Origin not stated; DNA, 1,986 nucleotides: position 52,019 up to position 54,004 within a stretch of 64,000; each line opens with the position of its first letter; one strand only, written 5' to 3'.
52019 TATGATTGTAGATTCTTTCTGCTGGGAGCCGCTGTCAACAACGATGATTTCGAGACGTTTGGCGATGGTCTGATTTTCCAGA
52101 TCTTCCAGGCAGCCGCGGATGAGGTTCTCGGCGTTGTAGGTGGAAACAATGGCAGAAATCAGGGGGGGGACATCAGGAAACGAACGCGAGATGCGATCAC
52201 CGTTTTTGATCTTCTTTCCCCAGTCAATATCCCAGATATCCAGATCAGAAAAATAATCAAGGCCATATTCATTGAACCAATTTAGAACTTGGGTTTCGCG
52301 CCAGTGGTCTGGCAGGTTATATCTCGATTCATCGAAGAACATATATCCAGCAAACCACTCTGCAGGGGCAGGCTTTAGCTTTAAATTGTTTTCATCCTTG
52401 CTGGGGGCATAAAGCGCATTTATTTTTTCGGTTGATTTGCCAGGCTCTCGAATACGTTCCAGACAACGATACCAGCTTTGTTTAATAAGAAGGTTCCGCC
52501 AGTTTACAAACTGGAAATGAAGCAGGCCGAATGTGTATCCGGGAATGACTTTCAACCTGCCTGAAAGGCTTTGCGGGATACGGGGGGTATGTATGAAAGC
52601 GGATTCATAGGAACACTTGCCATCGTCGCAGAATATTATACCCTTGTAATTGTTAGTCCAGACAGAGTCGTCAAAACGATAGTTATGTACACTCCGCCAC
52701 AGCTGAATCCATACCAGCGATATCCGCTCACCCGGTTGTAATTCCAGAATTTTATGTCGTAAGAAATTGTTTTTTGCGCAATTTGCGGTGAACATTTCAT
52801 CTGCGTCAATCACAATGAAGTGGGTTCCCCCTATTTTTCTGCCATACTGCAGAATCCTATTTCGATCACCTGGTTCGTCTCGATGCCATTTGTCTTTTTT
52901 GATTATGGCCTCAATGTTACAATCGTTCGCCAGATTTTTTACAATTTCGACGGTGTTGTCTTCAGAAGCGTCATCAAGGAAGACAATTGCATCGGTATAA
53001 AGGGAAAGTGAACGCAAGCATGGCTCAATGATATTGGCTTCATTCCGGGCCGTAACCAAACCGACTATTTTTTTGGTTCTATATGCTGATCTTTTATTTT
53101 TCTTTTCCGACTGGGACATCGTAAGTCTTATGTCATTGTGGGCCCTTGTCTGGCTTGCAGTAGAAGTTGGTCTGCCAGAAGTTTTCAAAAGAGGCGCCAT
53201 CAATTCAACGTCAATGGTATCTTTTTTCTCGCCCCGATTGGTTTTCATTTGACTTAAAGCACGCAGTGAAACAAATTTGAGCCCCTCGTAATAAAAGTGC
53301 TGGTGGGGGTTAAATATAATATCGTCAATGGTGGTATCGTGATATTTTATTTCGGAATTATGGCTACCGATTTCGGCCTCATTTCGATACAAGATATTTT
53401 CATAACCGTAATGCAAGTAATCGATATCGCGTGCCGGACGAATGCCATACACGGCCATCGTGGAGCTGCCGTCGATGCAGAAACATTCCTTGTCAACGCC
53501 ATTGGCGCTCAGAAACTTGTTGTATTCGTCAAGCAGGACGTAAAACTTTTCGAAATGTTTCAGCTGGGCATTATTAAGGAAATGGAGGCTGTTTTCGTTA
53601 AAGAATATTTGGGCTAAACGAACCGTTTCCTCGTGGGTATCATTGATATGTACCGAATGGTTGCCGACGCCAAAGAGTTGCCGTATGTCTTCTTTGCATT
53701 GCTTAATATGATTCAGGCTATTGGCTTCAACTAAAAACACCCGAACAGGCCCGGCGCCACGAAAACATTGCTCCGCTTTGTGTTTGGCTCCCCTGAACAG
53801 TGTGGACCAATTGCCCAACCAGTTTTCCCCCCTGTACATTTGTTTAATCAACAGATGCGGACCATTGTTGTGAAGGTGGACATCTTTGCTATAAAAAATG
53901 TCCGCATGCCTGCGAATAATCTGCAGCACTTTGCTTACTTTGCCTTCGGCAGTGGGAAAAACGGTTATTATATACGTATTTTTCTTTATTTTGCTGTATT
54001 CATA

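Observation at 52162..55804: Sharp G+C seam inside the giant ORF: the N-terminal ~1,212 codons are AT-rich, the rest is host-like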

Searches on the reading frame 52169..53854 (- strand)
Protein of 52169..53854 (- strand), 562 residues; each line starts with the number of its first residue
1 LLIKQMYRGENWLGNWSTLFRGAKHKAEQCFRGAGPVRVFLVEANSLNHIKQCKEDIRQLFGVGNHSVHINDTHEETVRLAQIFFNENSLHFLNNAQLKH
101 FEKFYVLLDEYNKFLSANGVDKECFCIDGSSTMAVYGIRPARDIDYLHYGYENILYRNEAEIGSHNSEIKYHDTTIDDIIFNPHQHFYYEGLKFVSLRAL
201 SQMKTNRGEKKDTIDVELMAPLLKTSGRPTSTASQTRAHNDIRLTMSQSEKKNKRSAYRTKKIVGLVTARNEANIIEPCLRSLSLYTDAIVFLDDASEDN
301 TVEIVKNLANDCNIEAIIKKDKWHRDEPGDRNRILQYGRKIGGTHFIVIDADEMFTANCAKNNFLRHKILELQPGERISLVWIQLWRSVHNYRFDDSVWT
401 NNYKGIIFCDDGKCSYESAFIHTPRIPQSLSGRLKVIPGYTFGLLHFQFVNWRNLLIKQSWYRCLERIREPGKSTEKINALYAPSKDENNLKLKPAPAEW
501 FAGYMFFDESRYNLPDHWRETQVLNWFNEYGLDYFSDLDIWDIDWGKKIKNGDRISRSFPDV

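Call 27: find_related_loci(query=A1, collection=genome_contigs, flank=10000)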
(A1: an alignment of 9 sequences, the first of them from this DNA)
Query A1 (562 aa) in genome_contigs; peptide patterns used: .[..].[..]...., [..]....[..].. (x = any residue, [..] = any of these).
108 stretches matched a pattern; 77 encode a relative of the query (tblastn E <= 1e-3); 75 distinct loci.
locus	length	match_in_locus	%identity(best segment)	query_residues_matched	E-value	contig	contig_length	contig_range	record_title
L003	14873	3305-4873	60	1-543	0e+0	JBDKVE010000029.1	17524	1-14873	MAG: Anaerohalosphaeraceae bacterium isolate 8_bin.82 c_000000204163, whole genome shotgun sequence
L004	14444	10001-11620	58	2-549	0e+0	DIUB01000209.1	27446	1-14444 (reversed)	MAG TPA_asm: Geobacter sp. UBA6169 UBA6169_contig_278, whole genome shotgun sequence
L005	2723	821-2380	57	2-545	0e+0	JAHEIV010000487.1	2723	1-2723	MAG: Deltaproteobacteria bacterium isolate Ww512 NODE_212962_length_2723_cov_2.482321, whole genome shotgun sequence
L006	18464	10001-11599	55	2-550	0e+0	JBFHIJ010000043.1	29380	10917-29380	MAG: Chlorobiota bacterium isolate Mix_sand07.2021.05.G.35 k141_2410723_length_29380_cov_12.0033, whole genome shotgun s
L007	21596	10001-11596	55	2-549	0e+0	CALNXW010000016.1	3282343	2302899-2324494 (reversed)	MAG: uncultured bacterium isolate LOGT_bin.0142 genome assembly, contig: contig_9981, whole genome shotgun sequence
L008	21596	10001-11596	55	2-549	0e+0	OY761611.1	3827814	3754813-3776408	MAG: Candidatus Kapabacteria bacterium isolate 963550f5-4d88-4eb0-99f7-25ebda648600 genome assembly, chromosome: 1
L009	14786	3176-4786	55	2-548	0e+0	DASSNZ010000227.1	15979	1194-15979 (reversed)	MAG TPA_asm: Verrucomicrobiia bacterium isolate SMAG_U1239 k141_671936, whole genome shotgun sequence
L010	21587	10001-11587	55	2-549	0e+0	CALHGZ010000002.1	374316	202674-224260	MAG: Candidatus Kapabacteria bacterium isolate N1_Bin_METABAT__253_1 genome assembly, contig: c_000003761405, whole geno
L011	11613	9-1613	55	2-556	0e+0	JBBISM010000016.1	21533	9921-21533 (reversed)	MAG: Ignavibacteria bacterium isolate QNS170220_bin_373 NODE_851_length_21533_cov_3.733495, whole genome shotgun sequenc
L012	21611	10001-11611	50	2-558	0e+0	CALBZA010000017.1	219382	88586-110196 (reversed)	MAG TPA_asm: uncultured Verrucomicrobia subdivision 3 bacterium isolate SRR4028131_bin.93_CONCOCT_v1.1_MAG genome assemb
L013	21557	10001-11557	51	2-546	0e+0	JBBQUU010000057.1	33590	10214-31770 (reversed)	MAG: Opitutales bacterium isolate Co_metawrap_1950 Cmw_1950_k141_21300977_length_33590_cov_15.0000, whole genome shotgun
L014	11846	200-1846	51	1-560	0e+0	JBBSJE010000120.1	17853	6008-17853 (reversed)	MAG: Polyangia bacterium isolate LS4_concoct.240 LS4_concoct.240_K_2647040_L_17853_cov_11.0000, whole genome shotgun seq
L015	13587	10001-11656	47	2-560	0e+0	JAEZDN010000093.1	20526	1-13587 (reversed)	MAG: Verrucomicrobia bacterium isolate OH_CBrB_294 k127_3547696, whole genome shotgun sequence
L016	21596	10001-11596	50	1-545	6e-176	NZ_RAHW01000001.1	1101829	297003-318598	Geomonas oryzae strain S43 contig1, whole genome shotgun sequence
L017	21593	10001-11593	48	2-546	2e-174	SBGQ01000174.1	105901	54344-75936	MAG: bacterium isolate M1805 scaffold_28_1, whole genome shotgun sequence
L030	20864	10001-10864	63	261-548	1e-119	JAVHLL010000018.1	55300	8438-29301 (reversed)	MAG: Thermodesulfovibrionales bacterium isolate Ess09-11 NODE_187_length_55300_cov_440.790823, whole genome shotgun sequ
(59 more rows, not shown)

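Call 63: search_protein_families(library=pfam, proteins=[L030:8051-9550:+, L030:9551-11050:+, L030:11051-12550:+, L030:12551-14050:+, L030:14051-15550:+, L030:15551-16978:+], max_evalue=0.00001)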
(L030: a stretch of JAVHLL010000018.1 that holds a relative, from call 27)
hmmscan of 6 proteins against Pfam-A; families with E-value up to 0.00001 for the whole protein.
L030:8051-9550:+ (500 aa): 0 families

L030:9551-11050:+ (500 aa): 2 families
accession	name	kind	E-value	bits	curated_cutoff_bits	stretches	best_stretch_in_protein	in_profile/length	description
PF00535.33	Glycos_transf_2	-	1.1e-10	42.1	23.3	1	156-246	3-92/168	Glycosyl transferase family 2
PF13704.12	Glyco_tranf_2_4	-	1.8e-07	32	27.5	1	160-257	1-96/98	Glycosyl transferase family 2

L030:11051-12550:+ (500 aa): 3 families
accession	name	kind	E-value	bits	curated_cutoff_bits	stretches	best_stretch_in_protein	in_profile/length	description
PF00535.33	Glycos_transf_2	-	3.2e-26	92.7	23.3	1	189-320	1-130/168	Glycosyl transferase family 2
PF13578.12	Methyltransf_24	-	5.4e-14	53.4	26.3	1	1-119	8-105/105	Methyltransferase domain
PF10111.15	Glyco_tranf_2_2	-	2.5e-12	47.3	27.3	1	191-381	3-206/276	Glycosyltransferase like family 2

L030:12551-14050:+ (500 aa): 3 families
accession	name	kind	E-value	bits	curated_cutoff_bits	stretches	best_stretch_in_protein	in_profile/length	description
PF14559.12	TPR_19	-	5.3e-12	46.3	25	0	354-410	4-60/68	Tetratricopeptide repeat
PF13428.12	TPR_14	-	5.3e-08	33.2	23.5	0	458-485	16-43/44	Tetratricopeptide repeat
PF13432.12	TPR_16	-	1.8e-07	31.9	32.7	0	422-475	10-63/65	Tetratricopeptide repeat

L030:14051-15550:+ (500 aa): 11 families
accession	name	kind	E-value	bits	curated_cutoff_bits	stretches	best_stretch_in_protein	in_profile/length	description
PF00535.33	Glycos_transf_2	-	1.4e-22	80.8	23.3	1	135-231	1-105/168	Glycosyl transferase family 2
PF13432.12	TPR_16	-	2.1e-16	60.5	32.7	0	382-431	9-57/65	Tetratricopeptide repeat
PF07719.23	TPR_2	-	3.1e-15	55.4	27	0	405-436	2-33/34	Tetratricopeptide repeat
PF14559.12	TPR_19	-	2.4e-14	53.9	25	0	23-84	3-64/68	Tetratricopeptide repeat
PF13428.12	TPR_14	-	1.2e-10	41.4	23.5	0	442-481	2-41/44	Tetratricopeptide repeat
PF10111.15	Glyco_tranf_2_2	-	1.4e-08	35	27.3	1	136-236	2-113/276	Glycosyltransferase like family 2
PF12895.13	ANAPC3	-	4.3e-08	33.8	27.2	0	384-465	3-80/82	Anaphase-promoting complex, cyclosome, subunit 3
PF13414.12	TPR_11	-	7.9e-08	32.3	26.8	0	382-417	6-41/42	TPR repeat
PF13181.12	TPR_8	-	1e-06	28.8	25.7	0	48-72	4-28/34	Tetratricopeptide repeat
PF23914.1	TPR_CcmH_CycH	-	4.4e-06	27.1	42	0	366-402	117-153/158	Cytochrome c-type biogenesis protein H TPR domain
PF00515.34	TPR_1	-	8.8e-06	25.8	27.8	0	405-436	2-33/34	Tetratricopeptide repeat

L030:15551-16978:+ (476 aa): 15 families
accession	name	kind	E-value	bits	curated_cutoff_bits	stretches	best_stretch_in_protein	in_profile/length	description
PF00535.33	Glycos_transf_2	-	1.6e-20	74.2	23.3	1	86-176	1-99/168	Glycosyl transferase family 2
PF00515.34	TPR_1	-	4.7e-16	58.3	27.8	2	340-372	1-33/34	Tetratricopeptide repeat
PF07719.23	TPR_2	-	5.3e-14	51.6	27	1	340-372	1-33/34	Tetratricopeptide repeat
PF13431.12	TPR_17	-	3e-13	49.4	24.4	1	328-360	1-33/34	Tetratricopeptide repeat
PF13181.12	TPR_8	-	1e-12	47.5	25.7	1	340-372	1-33/34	Tetratricopeptide repeat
PF14559.12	TPR_19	-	1.9e-12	47.8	25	1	320-362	5-47/68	Tetratricopeptide repeat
PF13432.12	TPR_16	-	5.8e-12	46.3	32.7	1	310-372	1-63/65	Tetratricopeptide repeat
PF13414.12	TPR_11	-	6.5e-11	42.2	26.8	1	320-353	8-41/42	TPR repeat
PF12895.13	ANAPC3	-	6.7e-09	36.4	27.2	0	321-388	4-70/82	Anaphase-promoting complex, cyclosome, subunit 3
PF23914.1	TPR_CcmH_CycH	-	1.3e-08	35.2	42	1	336-436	46-149/158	Cytochrome c-type biogenesis protein H TPR domain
PF13428.12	TPR_14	-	2e-08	34.5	23.5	0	307-347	2-42/44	Tetratricopeptide repeat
PF13424.12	TPR_12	-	9.4e-07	29.4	30.1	0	340-369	3-32/77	Tetratricopeptide repeat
PF13704.12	Glyco_tranf_2_4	-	1.2e-06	29.4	27.5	1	92-179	1-97/98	Glycosyl transferase family 2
PF13176.12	TPR_7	-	2e-06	27.9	27.9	0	342-370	1-29/36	Tetratricopeptide repeat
PF10111.15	Glyco_tranf_2_2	-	2.5e-06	27.6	27.3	1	87-179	2-105/276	Glycosyltransferase like family 2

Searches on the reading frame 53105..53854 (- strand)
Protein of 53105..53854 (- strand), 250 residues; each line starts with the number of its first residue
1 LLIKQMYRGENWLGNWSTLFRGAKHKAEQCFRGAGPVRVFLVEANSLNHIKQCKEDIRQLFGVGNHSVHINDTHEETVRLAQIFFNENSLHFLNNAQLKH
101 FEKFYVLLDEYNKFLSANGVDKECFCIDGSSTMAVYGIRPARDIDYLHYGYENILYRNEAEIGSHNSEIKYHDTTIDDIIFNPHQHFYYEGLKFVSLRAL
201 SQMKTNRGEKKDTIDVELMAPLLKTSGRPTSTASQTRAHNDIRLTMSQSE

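Call 59: search_protein_families(library=pfam, proteins=[window:53105-53854:-], max_evalue=10)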
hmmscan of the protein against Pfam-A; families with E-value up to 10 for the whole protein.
window:53105-53854:- (250 aa): 4 families
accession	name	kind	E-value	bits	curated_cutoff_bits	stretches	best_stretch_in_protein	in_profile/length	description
PF09820.16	AAA-ATPase_like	-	0.045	14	26.1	1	37-118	82-156/201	Predicted AAA-ATPase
PF17814.7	LisH_TPL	-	0.063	13.4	30.7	1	76-91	4-19/31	LisH-like dimerisation domain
PF03196.18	DUF261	-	0.088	13.4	26.1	1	103-181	37-107/137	Protein of unknown function, DUF261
PF07766.19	LETM1_RBD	-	0.12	12.3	25.3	1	51-107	87-142/229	LETM1-like, RBD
